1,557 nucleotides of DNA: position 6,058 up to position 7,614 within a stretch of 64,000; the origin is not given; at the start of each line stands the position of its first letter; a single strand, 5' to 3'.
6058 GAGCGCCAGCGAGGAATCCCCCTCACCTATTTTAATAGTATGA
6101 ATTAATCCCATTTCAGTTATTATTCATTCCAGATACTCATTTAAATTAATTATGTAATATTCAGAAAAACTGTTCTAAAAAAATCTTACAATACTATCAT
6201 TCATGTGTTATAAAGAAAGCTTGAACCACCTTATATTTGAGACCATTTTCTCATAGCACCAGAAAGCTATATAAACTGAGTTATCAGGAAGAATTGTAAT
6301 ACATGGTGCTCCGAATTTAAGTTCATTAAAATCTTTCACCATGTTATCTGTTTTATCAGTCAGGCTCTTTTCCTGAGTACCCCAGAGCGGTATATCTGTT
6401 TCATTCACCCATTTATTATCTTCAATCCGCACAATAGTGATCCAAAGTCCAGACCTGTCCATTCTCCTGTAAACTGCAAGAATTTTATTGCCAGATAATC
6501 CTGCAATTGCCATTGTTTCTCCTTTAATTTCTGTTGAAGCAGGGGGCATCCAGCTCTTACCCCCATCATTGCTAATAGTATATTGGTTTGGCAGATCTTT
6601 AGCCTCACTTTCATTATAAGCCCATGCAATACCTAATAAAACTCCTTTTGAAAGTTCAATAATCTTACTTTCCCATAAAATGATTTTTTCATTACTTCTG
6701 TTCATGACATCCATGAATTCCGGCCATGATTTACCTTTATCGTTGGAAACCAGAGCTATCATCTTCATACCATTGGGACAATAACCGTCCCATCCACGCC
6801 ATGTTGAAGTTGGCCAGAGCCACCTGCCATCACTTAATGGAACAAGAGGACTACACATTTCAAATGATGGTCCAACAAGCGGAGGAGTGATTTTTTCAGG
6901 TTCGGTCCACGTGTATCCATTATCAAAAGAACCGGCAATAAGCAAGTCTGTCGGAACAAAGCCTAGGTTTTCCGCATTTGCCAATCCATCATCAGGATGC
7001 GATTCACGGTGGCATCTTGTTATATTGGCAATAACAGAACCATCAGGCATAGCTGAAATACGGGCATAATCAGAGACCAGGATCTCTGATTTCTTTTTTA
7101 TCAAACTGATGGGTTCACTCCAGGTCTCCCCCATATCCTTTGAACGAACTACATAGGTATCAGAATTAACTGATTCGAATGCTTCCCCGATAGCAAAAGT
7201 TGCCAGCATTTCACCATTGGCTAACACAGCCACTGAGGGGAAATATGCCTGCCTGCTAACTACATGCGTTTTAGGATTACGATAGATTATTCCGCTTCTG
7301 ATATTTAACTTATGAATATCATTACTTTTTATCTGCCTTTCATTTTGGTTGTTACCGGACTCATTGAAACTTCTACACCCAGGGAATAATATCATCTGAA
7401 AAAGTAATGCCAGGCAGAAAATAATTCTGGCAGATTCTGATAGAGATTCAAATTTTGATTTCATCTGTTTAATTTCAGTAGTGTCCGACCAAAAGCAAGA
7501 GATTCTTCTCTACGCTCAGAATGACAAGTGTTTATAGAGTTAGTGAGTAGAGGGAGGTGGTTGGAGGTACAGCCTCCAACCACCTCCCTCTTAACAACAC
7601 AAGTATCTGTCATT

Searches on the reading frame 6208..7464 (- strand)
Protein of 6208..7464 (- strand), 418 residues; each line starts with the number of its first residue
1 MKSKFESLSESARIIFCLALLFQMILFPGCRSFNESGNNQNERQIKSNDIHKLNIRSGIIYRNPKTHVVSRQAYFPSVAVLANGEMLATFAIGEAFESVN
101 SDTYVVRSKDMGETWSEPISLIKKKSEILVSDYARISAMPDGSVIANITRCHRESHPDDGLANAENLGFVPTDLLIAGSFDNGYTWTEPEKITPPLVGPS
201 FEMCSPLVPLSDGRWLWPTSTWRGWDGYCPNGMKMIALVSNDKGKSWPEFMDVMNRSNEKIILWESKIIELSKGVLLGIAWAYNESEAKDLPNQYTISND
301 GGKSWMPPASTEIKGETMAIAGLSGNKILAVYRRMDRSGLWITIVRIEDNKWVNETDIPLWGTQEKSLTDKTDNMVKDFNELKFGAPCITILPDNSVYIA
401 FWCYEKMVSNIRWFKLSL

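Call 6: search_protein_families(library=pfam, proteins=[window:6208-7464:-], max_evalue=0.001)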
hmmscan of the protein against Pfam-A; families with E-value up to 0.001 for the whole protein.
window:6208-7464:- (418 aa): 2 families
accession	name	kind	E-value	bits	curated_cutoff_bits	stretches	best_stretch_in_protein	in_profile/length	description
PF13088.12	BNR_2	-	1e-12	48.5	31.4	1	179-352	87-248/277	BNR repeat-like domain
PF02012.26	BNR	-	4.4e-07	29.3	27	0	107-116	2-11/12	BNR/Asp-box repeat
